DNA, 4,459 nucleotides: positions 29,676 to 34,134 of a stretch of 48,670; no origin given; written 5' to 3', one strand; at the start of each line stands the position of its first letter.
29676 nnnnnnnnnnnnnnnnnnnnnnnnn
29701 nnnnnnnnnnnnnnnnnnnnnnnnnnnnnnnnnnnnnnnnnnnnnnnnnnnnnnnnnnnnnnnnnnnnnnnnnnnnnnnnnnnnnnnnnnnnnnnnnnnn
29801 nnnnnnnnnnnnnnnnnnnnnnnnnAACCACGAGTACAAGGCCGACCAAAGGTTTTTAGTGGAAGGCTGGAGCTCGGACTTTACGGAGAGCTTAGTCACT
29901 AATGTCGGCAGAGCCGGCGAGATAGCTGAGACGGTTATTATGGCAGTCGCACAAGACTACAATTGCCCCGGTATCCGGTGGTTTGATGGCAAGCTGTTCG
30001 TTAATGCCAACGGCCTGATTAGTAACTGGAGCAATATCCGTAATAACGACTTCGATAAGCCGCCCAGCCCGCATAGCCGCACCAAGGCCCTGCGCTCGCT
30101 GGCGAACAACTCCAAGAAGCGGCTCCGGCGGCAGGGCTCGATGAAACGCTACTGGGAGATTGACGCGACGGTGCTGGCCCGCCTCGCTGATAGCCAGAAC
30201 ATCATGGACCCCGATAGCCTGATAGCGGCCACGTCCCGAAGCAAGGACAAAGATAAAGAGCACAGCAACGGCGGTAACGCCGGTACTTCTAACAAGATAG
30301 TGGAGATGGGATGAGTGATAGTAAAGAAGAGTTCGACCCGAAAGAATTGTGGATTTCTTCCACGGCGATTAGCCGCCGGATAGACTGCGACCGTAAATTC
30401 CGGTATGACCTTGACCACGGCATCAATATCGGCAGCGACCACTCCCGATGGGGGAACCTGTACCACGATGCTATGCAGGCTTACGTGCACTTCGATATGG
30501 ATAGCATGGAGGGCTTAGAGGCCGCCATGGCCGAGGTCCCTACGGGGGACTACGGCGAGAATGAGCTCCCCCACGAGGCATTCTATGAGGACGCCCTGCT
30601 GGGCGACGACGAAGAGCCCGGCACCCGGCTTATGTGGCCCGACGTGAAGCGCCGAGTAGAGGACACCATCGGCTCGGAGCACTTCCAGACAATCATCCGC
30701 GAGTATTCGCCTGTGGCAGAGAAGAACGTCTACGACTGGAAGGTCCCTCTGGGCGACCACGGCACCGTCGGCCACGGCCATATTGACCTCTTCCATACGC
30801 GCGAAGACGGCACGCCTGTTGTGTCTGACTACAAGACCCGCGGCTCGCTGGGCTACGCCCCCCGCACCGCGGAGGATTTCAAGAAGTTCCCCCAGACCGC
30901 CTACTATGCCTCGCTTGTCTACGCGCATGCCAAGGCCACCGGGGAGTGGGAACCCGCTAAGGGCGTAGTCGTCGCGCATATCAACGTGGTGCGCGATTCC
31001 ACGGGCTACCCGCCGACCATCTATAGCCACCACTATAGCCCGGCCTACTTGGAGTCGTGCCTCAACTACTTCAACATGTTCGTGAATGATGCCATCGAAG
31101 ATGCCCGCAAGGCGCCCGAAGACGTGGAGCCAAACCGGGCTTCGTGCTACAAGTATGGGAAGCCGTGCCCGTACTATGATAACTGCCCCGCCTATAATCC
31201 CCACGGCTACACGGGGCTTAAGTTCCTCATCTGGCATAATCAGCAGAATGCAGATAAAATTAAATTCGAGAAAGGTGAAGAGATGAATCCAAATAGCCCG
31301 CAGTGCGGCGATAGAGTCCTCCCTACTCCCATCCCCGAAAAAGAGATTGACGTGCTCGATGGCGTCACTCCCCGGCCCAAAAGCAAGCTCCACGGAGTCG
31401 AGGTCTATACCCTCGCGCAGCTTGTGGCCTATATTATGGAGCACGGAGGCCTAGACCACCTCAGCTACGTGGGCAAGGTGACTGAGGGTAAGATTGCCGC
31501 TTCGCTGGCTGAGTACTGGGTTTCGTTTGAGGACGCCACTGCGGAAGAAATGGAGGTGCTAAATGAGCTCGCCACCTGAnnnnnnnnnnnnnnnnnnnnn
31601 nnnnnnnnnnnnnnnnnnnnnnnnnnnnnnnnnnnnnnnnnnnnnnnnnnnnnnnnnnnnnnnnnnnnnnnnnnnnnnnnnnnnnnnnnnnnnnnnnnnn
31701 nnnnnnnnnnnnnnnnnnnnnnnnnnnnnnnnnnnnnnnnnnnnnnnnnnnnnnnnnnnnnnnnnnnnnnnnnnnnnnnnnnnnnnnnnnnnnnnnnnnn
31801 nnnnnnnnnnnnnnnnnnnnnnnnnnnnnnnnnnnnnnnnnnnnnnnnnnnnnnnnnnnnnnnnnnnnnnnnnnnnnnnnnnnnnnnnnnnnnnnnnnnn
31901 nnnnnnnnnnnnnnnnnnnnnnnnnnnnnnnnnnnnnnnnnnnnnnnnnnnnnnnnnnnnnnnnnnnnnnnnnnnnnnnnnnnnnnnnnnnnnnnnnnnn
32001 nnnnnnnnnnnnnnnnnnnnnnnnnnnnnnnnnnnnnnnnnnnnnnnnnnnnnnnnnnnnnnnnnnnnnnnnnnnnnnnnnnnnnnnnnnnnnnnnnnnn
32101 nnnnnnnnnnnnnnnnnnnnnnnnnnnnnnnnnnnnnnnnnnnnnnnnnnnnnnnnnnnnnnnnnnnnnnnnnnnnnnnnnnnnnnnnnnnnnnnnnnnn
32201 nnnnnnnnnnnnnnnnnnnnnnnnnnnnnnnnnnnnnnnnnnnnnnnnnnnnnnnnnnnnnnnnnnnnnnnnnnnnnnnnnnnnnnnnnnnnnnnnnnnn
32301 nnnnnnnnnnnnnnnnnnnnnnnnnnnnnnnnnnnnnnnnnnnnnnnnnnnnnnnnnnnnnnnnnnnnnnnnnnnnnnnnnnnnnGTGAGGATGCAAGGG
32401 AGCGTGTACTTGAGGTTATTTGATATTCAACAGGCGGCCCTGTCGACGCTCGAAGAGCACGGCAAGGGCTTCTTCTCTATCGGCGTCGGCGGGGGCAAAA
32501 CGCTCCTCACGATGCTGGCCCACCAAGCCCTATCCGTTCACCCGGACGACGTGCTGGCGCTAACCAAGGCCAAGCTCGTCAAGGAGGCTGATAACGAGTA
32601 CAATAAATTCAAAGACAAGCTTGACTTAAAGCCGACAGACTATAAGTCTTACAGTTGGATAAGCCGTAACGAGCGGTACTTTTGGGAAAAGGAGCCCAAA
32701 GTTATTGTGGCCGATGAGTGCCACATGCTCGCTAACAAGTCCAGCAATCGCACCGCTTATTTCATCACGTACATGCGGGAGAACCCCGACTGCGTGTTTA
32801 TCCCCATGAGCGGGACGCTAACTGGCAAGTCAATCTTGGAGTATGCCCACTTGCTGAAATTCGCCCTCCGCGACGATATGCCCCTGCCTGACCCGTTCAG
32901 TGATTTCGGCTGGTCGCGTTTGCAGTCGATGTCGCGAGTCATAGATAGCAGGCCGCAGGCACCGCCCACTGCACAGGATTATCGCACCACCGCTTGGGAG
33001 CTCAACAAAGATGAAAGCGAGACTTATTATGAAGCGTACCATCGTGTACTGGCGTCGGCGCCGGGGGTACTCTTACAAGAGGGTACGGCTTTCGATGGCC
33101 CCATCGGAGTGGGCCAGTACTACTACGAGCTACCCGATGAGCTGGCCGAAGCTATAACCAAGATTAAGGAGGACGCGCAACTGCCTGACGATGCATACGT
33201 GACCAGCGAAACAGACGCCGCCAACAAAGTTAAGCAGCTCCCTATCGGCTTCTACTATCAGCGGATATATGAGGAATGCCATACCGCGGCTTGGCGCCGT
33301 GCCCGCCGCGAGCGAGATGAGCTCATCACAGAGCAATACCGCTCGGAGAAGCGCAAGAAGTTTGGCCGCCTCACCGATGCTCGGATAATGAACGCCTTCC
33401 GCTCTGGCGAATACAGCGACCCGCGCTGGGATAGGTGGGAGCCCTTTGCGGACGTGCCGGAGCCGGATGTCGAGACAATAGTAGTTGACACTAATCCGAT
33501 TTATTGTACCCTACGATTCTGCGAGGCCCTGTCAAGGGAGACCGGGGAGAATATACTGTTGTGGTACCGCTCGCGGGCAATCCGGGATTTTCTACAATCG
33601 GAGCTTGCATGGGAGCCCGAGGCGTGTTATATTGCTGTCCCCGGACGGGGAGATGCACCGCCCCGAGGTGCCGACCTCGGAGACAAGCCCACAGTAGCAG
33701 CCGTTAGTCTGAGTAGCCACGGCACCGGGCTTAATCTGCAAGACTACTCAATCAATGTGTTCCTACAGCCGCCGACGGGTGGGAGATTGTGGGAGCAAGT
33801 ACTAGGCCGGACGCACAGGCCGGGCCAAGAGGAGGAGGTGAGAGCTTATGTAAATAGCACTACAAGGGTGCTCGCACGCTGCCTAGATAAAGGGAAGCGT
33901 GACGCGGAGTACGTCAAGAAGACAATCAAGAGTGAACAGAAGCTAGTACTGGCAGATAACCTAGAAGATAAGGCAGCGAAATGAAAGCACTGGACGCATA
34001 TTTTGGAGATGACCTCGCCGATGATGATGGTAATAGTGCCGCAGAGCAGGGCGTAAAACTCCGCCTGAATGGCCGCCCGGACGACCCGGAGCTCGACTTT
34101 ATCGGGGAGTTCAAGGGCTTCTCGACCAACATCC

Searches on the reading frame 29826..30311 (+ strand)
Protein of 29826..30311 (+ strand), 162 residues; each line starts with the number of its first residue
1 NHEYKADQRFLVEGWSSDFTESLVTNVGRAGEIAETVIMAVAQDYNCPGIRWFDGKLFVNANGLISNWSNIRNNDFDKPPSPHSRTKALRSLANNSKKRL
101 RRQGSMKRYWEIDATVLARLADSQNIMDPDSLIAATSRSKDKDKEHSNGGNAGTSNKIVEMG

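Call 92: predict_structure(alignment_id=A5)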
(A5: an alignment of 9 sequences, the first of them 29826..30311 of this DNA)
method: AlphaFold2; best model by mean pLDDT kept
length: 162 residues; sequences in the alignment: 9
mean_pLDDT: 76.3   pTM: 0.67
mean pLDDT of the five models: 76.3, 75.7, 75.6, 74.7, 73.5
residues with pLDDT >= 90: 51; 70-90: 62; 50-70: 17; < 50: 32
segments of 3 or more residues with pLDDT < 50: 1-3, 9-11, 13-17, 19-21, 149-162
pLDDT, mean of each block of 10 residues (from residue 1): 48 48 61 91 88 93 90 82 89 91 86 90 87 87 57 41 38
secondary structure, 60 per line:
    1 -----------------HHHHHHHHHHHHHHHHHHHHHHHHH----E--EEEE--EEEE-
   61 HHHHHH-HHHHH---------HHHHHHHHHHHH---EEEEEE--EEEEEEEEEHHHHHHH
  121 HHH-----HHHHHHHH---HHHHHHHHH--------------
elements in order: H18-42 E50-53 E56-59 H61-66 H68-72 H82-93 E97-102 E105-113 H114-123 H129-136 H140-148

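Call 95: fold_search(model_id=the predicted structure, library=pdb)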
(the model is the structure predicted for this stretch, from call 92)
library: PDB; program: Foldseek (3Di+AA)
matches with E <= 10: 252; with E <= 0.001: 0
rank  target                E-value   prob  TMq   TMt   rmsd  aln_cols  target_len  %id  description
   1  5vfy_D                2.8e-02  0.94  0.34  0.49   6.2       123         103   14  Structure of an accessory protein of the pCW3 relaxosome (released 2018-04-18)
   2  5vfx_F                8.6e-02  0.90  0.35  0.51   5.1       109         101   13  Structure of an accessory protein of the pCW3 relaxosome in complex with the origin of transfer (oriT) DNA (released 2018-04-18)
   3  5vfy_C                8.6e-02  0.89  0.35  0.51   5.2       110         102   15  Structure of an accessory protein of the pCW3 relaxosome (released 2018-04-18)
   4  5vfx_H                9.1e-02  0.90  0.35  0.52   5.0       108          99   12  Structure of an accessory protein of the pCW3 relaxosome in complex with the origin of transfer (oriT) DNA (released 2018-04-18)
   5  5vfx_D                9.1e-02  0.89  0.35  0.52   5.9       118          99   12  Structure of an accessory protein of the pCW3 relaxosome in complex with the origin of transfer (oriT) DNA (released 2018-04-18)
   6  5vfx_A                9.7e-02  0.91  0.36  0.54   5.0       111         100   13  Structure of an accessory protein of the pCW3 relaxosome in complex with the origin of transfer (oriT) DNA (released 2018-04-18)
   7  2rqq_MODEL_1_A        1.2e-01  0.69  0.36  0.46   9.0       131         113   14  Structure of C-terminal region of Cdt1 (released 2010-03-23)
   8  9bcx_8                4.5e-01  0.23  0.29  0.14  11.8       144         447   10  Cryo-EM structure of the S. cerevisiae ORC-Cdc6-Mcm2-7-DNA complex with a fully closed Mcm2-Mcm5 DNA entry gate (released 2025-01-01)
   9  7wh4_A                5.7e-01  0.51  0.35  0.52   5.4       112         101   12  Crystal structure of the PadR-family transcriptional regulator Rv3488 of Mycobacterium tuberculosis H37Rv in complex w (released 2022-02-09)
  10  5h20                  6.0e-01  0.51  0.37  0.52   4.6       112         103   16  X-ray structure of PadR-like Transcription factor from bacteroid fragilis (released 2017-03-08)
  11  8eo4_F                6.0e-01  0.23  0.29  0.42   6.0        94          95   16  Human PU.1 ETS-Domain (165-270) Bound to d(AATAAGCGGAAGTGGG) with Di-methylated CpG sites (released 2023-07-05)
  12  5vfy_A                6.4e-01  0.57  0.38  0.55   4.7       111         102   10  Structure of an accessory protein of the pCW3 relaxosome (released 2018-04-18)
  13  5meb_A                6.8e-01  0.12  0.24  0.30   8.4       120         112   12  Crystal structure of yeast Cdt1 C-terminal domain (released 2017-05-17)
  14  3a4c                  7.2e-01  0.30  0.34  0.45   6.1       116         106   13  Crystal structure of cdt1 C terminal domain (released 2009-10-13)
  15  8v5e_A                7.7e-01  0.07  0.19  0.17  14.6       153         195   14  IpaD (122-321) Pi-helix Mutant (delta Q148) Bound to Deoxycholate (released 2024-08-21)
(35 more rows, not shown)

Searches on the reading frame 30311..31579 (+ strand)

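Call 8: search_protein_families(library=phrogs, proteins=[window:30311-31579:+])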
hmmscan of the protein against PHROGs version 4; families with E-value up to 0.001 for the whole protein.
window:30311-31579:+ (422 aa): 1 family
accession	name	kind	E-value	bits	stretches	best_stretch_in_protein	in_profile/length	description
phrog_1218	-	DNA, RNA and nucleotide metabolism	0.00095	19.5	0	144-219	127-201/364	exonuclease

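Call 9: search_protein_families(library=pfam, proteins=[window:30311-31579:+])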
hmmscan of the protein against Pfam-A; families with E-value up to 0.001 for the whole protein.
window:30311-31579:+ (422 aa): 1 family
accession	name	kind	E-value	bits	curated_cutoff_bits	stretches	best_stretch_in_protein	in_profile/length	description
PF12705.13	PDDEXK_1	-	1.7e-12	48.2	22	1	16-293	3-247/247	PD-(D/E)XK nuclease superfamily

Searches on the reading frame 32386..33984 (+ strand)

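Call 8: search_protein_families(library=phrogs, proteins=[window:32386-33984:+])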
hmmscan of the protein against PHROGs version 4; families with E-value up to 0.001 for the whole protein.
window:32386-33984:+ (532 aa): 2 families
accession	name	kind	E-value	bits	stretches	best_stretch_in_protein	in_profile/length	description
phrog_62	-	DNA, RNA and nucleotide metabolism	3.6e-19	68.8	1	10-489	696-1107/1881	DNA helicase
phrog_16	-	DNA, RNA and nucleotide metabolism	4.3e-06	26.2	0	10-150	272-421/986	DNA helicase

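Call 9: search_protein_families(library=pfam, proteins=[window:32386-33984:+])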
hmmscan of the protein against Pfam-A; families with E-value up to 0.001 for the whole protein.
window:32386-33984:+ (532 aa): 2 families
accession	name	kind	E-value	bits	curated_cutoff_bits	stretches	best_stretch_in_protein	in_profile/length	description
PF04851.21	ResIII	-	3.9e-05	24.1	22.5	0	10-144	3-161/164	Type III restriction enzyme, res subunit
PF00270.35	DEAD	-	0.00037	20.7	26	0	101-150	115-164/167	DEAD/DEAH box helicase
